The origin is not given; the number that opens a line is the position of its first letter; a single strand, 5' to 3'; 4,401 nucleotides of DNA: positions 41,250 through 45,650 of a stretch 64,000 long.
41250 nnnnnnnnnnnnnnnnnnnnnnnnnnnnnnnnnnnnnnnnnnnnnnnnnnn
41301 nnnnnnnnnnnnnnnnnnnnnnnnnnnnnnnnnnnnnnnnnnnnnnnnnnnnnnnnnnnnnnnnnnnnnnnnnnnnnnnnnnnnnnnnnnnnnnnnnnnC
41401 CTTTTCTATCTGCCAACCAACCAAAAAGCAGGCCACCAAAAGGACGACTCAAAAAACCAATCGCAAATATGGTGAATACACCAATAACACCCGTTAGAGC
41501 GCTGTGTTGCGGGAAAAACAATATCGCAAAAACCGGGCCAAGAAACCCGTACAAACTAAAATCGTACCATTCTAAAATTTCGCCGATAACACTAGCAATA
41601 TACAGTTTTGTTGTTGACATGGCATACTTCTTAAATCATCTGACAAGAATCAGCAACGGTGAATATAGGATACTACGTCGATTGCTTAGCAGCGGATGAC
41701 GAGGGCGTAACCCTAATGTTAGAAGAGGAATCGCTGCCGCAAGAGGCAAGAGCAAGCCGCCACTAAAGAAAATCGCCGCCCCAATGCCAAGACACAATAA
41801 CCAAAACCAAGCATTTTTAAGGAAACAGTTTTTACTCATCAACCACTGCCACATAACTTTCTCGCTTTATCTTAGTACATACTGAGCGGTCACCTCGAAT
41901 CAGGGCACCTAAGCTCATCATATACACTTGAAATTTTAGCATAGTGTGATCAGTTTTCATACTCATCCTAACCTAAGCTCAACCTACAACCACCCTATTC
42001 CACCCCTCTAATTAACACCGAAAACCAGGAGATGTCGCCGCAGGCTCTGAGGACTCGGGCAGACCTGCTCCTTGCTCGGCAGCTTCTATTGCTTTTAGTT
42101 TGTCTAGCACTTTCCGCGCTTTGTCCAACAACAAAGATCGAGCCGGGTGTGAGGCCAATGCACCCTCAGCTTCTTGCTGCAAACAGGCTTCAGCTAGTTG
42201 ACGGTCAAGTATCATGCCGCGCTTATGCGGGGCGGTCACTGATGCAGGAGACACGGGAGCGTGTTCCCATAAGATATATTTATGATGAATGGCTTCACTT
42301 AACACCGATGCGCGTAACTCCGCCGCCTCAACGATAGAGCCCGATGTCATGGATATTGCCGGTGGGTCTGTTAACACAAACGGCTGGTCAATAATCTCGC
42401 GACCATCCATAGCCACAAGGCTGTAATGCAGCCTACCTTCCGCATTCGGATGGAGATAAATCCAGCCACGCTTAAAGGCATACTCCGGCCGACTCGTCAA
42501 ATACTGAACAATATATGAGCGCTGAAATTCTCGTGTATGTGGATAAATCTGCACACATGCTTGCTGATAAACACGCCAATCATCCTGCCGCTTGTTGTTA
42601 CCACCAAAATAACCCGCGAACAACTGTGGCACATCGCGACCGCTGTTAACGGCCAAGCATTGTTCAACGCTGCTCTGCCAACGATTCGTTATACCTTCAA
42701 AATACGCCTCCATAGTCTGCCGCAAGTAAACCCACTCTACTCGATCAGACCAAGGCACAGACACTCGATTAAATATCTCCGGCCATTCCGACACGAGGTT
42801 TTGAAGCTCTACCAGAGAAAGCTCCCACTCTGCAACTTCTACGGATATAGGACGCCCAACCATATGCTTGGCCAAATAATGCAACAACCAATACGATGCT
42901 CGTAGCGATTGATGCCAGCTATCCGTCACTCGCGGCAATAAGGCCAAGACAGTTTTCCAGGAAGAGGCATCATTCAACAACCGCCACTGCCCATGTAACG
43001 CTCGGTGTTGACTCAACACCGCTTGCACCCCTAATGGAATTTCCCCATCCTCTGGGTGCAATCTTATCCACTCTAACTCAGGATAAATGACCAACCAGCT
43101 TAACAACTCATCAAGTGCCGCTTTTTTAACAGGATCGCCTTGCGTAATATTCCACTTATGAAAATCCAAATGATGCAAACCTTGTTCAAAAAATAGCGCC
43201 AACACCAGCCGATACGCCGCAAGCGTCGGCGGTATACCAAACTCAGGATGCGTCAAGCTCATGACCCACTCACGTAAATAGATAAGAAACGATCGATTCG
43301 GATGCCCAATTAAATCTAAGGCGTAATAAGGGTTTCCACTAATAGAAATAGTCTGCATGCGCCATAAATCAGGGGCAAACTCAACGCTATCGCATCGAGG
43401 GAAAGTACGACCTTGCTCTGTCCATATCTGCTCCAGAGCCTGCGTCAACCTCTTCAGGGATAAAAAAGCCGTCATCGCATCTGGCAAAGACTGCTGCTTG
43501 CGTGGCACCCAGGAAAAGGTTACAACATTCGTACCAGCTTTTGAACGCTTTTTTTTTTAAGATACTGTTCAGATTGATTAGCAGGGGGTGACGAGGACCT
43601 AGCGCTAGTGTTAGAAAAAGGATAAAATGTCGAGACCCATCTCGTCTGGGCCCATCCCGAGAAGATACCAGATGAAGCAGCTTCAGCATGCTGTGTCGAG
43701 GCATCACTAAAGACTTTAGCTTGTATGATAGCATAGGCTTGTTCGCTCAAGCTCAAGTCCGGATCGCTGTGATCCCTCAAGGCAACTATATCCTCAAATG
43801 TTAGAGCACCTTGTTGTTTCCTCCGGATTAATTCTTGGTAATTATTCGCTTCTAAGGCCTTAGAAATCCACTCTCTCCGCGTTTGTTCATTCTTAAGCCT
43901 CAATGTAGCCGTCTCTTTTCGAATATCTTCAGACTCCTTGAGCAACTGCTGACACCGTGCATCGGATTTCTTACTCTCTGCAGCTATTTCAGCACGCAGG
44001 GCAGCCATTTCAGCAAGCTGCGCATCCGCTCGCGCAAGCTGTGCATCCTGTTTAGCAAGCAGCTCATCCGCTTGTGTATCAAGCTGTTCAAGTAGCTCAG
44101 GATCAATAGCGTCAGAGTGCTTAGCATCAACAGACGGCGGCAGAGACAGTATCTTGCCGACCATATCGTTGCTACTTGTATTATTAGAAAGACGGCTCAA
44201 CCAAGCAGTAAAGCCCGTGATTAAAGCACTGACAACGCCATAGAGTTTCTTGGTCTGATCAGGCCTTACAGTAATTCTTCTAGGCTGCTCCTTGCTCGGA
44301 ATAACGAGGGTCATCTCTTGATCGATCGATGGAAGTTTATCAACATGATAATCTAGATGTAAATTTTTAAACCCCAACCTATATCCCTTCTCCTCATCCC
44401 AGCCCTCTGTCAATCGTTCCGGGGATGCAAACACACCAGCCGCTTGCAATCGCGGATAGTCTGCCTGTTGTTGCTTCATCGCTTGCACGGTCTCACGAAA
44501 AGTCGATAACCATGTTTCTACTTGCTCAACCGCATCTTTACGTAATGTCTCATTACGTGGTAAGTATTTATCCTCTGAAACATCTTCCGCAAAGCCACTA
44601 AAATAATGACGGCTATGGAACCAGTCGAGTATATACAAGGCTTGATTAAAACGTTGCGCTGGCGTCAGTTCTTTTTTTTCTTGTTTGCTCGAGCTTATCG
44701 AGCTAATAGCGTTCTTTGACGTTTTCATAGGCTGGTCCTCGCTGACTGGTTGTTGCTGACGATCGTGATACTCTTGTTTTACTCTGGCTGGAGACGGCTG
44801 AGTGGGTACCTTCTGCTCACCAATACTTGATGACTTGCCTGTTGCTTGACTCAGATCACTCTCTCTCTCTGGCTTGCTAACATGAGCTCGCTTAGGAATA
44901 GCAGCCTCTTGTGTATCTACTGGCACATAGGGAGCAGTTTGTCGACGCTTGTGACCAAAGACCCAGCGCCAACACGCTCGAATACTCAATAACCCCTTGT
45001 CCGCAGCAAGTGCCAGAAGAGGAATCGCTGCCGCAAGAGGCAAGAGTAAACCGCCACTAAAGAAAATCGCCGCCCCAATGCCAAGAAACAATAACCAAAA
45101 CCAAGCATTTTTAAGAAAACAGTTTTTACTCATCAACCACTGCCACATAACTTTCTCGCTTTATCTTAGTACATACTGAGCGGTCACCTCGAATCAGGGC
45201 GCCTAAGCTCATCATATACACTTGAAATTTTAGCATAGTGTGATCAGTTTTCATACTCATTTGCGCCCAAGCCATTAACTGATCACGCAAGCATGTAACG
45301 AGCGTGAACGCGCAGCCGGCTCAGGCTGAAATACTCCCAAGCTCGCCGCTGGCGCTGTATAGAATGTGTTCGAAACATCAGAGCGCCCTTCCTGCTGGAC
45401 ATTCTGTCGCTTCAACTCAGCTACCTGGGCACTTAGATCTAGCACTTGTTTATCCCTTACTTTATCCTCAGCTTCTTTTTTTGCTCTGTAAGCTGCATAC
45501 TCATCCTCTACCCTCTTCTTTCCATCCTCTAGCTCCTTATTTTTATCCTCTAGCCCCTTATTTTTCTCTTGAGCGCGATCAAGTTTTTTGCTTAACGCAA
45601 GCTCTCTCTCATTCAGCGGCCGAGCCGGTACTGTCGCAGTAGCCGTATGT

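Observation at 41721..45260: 246-bp direct repeat duplicates the promoter and first 44 codons of an island gene immediately upstream of an MFS transporter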

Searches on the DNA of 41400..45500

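Call 49: search_rna_families(source=window, start=41400, end=45500, threshold=evalue, max_evalue=1)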
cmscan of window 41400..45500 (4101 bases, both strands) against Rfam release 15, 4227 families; matches with E-value up to 1: 1.
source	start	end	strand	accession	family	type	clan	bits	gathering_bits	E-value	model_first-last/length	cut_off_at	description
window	43415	43476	-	RF02475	GlsR6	Gene; snRNA; snoRNA; CD-box;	-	18.9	75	0.4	1-59/59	no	Small nucleolar RNA GlsR6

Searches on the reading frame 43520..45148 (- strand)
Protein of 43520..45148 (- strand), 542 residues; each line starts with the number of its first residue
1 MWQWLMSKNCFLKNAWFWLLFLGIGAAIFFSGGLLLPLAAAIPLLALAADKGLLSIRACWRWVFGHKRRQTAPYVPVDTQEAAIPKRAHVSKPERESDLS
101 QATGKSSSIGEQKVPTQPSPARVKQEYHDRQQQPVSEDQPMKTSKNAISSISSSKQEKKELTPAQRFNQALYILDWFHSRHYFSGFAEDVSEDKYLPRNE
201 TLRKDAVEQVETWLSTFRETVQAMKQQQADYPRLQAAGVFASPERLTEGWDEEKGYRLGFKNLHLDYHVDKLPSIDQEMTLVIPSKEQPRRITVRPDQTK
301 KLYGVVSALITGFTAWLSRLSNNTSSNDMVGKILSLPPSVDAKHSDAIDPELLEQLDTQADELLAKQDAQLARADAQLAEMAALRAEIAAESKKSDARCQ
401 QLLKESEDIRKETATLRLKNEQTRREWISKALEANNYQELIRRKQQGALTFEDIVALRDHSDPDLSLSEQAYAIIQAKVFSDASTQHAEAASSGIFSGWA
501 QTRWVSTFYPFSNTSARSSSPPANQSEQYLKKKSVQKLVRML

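Call 6: search_protein_families(library=pfam, proteins=[window:43520-45148:-], max_evalue=0.01)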
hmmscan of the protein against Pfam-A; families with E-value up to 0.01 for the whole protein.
window:43520-45148:- (542 aa): 0 families

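Call 9: find_homologous_proteins(query=window:43520-45148:-)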
Query window:43520-45148:- (542 aa): 1 proteins with E <= 0.001 among 8000 candidates.
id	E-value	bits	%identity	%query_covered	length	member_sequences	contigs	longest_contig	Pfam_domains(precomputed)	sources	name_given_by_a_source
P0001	0.0e+0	1204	100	100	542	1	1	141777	-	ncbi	-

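Call 11: find_encoding_contigs(protein=P0001, flank=10000, max_places=10)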
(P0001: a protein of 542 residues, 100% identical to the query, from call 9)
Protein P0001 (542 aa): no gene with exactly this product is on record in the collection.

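Call 33: search_protein_families(library=ncbifam, proteins=[window:43520-45148:-], max_evalue=0.01)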
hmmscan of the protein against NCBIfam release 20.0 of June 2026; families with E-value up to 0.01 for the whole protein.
window:43520-45148:- (542 aa): 0 families

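Call 35: search_protein_representatives(protein=window:43520-45148:-)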
Query: 542 residues. Proteins with E-value up to 0.001 (for the whole library): 6; up to 1e-10: 3; up to 1e-30: 1. The best 6 are listed.
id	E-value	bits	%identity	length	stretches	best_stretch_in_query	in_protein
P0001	0.0e+00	1204.3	100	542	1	1-542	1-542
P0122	1.5e-19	86.5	92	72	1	1-49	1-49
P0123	2.0e-11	59.7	43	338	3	7-82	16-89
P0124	4.7e-07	45.3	27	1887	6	392-444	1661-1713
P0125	5.8e-05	38.4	39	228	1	3-64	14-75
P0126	3.8e-04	35.7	27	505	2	4-120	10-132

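Call 41: find_encoding_contigs(protein=P0128, flank=10000, max_places=10)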
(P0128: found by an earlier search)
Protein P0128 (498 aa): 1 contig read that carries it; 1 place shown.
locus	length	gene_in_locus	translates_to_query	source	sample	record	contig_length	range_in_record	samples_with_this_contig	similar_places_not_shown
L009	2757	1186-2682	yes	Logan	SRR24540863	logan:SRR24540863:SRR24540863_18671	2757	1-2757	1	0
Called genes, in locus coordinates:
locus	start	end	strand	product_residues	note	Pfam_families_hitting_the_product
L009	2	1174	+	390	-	?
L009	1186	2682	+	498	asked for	-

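Call 61: find_encoding_contigs(protein=P0122, flank=3000, max_places=4)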
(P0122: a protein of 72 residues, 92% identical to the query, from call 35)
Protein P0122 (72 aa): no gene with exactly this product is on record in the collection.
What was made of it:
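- Tried and rejected: Exact look-ups of the 542-aa and 72-aa proteins are not on record (calls 11, 61).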

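Call 72: search_dna_similar(query=window:43520-45148:-, collection=plasmids, mode=protein, max_rows=5)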
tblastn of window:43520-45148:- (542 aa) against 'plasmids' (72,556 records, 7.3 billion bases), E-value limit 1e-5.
No match.

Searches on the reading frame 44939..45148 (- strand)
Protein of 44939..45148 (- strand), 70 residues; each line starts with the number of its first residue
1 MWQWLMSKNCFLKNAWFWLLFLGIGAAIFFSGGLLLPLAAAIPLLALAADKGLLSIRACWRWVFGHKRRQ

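Call 39: find_homologous_proteins(query=A2, max_evalue=0.01)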
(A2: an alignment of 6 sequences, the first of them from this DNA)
Query A2 (6 sequences) (70 aa, profile of the alignment): 1 proteins with E <= 0.01 among 3223 candidates.
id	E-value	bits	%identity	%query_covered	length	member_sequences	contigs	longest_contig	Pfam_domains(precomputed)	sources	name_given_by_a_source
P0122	2.2e-17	80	94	69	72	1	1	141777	-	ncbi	-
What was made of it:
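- On Internally deleted duplicate-gene relic: The only database protein like it is itself (P0122) (calls 35, 39).
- Tried and rejected: Profile search with the hairpin-module alignment returned only the 72-aa ORF itself (call 39).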

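Call 52: find_related_loci(query=A2, collection=metagenome_contigs, flank=8000)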
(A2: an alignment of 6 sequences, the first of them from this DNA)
Query A2 (70 aa) in metagenome_contigs; peptide patterns used: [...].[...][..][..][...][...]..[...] (x = any residue, [..] = any of these).
600 stretches matched a pattern (row limit reached: there are more); 1 encode a relative of the query (tblastn E <= 1e-3); 1 distinct loci.
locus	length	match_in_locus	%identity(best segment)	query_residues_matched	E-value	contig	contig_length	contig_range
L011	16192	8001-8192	39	7-70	4e-10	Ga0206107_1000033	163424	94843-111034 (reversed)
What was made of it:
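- Tried and rejected: The hairpin-module alignment returned only the locus of P0123 (call 52).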
